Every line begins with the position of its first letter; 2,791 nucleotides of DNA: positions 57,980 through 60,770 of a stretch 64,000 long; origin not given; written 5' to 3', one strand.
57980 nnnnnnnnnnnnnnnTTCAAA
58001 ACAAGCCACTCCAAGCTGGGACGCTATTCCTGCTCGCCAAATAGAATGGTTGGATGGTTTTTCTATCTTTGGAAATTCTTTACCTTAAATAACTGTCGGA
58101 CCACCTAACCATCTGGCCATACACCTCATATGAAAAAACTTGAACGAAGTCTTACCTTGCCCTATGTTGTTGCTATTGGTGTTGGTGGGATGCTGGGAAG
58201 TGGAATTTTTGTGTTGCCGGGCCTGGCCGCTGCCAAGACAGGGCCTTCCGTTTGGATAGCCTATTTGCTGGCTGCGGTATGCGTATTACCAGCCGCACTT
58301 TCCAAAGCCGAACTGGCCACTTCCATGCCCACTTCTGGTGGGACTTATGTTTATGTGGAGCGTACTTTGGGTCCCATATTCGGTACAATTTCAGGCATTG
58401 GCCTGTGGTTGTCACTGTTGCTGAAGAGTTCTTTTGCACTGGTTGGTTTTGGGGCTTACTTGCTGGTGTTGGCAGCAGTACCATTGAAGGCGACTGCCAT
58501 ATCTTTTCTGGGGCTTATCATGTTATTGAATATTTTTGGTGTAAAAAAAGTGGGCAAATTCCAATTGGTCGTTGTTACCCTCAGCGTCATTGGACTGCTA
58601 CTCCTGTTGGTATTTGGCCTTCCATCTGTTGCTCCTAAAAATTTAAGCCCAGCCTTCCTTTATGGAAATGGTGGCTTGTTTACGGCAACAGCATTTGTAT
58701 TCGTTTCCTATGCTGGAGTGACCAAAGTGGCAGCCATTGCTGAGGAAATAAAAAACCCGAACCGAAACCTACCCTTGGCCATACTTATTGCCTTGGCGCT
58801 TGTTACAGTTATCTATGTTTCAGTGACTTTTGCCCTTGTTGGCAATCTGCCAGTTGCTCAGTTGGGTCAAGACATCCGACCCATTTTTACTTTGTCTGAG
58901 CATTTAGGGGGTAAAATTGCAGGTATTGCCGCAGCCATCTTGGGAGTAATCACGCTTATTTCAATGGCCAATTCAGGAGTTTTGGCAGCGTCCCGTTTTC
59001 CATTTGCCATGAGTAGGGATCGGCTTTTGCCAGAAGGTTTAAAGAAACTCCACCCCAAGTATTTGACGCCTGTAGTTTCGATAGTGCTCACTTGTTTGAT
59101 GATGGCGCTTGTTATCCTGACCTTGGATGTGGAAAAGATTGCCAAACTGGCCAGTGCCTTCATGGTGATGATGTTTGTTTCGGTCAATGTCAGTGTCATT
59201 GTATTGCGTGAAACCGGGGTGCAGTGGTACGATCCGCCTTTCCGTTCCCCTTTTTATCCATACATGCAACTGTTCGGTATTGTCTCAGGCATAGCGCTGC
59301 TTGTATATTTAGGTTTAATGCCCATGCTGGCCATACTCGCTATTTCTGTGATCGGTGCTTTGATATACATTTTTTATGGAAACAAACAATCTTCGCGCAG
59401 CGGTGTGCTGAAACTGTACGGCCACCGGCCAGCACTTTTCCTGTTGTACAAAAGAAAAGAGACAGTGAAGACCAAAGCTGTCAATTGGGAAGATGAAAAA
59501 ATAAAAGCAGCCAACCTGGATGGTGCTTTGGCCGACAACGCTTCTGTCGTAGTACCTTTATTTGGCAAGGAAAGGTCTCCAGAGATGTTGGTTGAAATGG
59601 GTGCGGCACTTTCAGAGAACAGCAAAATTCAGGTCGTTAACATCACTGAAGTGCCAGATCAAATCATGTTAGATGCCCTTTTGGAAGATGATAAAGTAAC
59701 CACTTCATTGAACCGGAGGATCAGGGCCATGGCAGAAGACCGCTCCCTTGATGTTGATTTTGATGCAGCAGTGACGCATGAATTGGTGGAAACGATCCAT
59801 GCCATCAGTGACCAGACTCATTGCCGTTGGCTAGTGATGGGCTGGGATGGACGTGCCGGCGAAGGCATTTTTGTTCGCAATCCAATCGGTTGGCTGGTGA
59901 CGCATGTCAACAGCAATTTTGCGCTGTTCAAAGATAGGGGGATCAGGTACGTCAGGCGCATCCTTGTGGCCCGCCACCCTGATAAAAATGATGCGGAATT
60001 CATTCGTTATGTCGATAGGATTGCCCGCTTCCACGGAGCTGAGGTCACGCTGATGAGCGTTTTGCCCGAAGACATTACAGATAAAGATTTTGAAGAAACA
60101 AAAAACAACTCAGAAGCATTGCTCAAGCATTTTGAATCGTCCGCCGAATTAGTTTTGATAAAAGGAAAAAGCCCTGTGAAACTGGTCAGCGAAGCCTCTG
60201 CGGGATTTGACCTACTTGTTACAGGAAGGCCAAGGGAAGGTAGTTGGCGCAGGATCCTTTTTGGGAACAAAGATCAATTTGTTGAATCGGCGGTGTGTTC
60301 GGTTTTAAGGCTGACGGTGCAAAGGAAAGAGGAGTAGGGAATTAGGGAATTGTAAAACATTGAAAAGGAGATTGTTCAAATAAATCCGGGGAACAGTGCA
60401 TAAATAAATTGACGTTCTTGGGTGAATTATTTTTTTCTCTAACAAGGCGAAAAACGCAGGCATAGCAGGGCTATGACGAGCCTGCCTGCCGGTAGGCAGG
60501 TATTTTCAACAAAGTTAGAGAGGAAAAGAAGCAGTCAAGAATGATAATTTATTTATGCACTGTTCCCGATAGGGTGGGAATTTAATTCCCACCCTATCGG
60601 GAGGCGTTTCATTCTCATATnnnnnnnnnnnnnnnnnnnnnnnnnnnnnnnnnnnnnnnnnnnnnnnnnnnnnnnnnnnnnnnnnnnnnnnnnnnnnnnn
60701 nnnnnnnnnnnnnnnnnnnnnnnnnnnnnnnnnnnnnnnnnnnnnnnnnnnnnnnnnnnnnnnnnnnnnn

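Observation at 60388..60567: Diverged family of 160-180 bp foldback elements with an asymmetric conserved core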

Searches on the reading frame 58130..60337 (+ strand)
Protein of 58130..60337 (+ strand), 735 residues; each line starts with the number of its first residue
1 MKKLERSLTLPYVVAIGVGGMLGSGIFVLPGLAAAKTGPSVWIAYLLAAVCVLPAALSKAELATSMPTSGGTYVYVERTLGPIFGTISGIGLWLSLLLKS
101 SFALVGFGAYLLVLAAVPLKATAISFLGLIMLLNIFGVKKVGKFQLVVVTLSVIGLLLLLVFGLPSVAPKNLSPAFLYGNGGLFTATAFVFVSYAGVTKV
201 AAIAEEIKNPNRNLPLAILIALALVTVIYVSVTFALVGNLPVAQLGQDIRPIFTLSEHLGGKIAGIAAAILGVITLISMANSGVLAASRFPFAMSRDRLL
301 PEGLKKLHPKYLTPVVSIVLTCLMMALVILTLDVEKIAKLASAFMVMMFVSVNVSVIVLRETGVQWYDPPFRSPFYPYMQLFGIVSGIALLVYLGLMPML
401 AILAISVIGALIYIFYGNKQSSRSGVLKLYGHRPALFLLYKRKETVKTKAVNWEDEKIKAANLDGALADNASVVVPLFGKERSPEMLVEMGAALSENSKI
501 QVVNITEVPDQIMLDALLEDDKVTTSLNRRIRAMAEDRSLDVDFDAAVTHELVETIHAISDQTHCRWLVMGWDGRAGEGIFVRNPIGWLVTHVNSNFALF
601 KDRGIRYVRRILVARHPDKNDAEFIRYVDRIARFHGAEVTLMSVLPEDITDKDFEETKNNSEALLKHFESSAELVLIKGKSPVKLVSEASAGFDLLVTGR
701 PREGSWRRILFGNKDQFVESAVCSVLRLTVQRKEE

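Call 15: search_protein_families(library=pfam, proteins=[window:58130-60337:+])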
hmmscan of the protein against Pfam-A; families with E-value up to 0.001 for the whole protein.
window:58130-60337:+ (735 aa): 5 families
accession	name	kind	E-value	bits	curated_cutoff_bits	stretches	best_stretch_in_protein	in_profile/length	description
PF13520.12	AA_permease_2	-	2.6e-47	162.2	27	1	11-417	4-406/427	Amino acid permease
PF00324.27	AA_permease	-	6.2e-47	160.8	24.6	1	13-404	2-430/470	Amino acid permease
PF03845.19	Spore_permease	-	7.1e-13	48.5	23.4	1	18-257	12-251/321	Spore germination protein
PF00582.32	Usp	-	1.2e-06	29.5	24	0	609-726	3-138/141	Universal stress protein family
PF03222.19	Trp_Tyr_perm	-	0.00094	18.8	22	1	18-247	13-249/393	Tryptophan/tyrosine permease family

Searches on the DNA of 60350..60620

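Call 17: search_rna_families(source=window, start=60350, end=60620, threshold=evalue, max_evalue=10)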
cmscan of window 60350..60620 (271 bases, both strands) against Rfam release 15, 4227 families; matches with E-value up to 10: 8.
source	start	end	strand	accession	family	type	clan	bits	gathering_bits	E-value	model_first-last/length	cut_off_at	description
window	60508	60614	-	RF01775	RsaOG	Gene; sRNA;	-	20.7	50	0.42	1-147/147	no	RNA S.aureus Orsay G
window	60564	60604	+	RF04118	MIR9481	Gene; miRNA;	-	20.4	130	0.057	1-135/135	no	MIR9481 microRNA precursor family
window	60566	60600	-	RF03266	mir-2943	Gene; miRNA;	-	17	76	1.3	1-71/71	no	mir-2943 microRNA precursor family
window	60361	60499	-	RF01971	RMST_10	Gene; lncRNA;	-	14.4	55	3.8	1-154/154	no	Rhabdomyosarcoma 2 associated transcript conserved region 10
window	60505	60535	+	RF02765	Ysr209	Gene; sRNA;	-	13.9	59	6.4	1-46/46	no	Yersinia sRNA 209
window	60555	60612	-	RF03744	MIR3704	Gene; miRNA;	-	13.8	60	8.5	1-108/108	no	MIR3704 microRNA precursor family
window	60552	60612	+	RF03520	mir-3059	Gene; miRNA;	-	13.3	88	6.9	1-59/59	no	mir-3059 microRNA precursor family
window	60495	60582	-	RF02181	ST7-AS2_1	Gene; lncRNA;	-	12.8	80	2.8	1-72/72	no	ST7 antisense RNA 2 conserved region 1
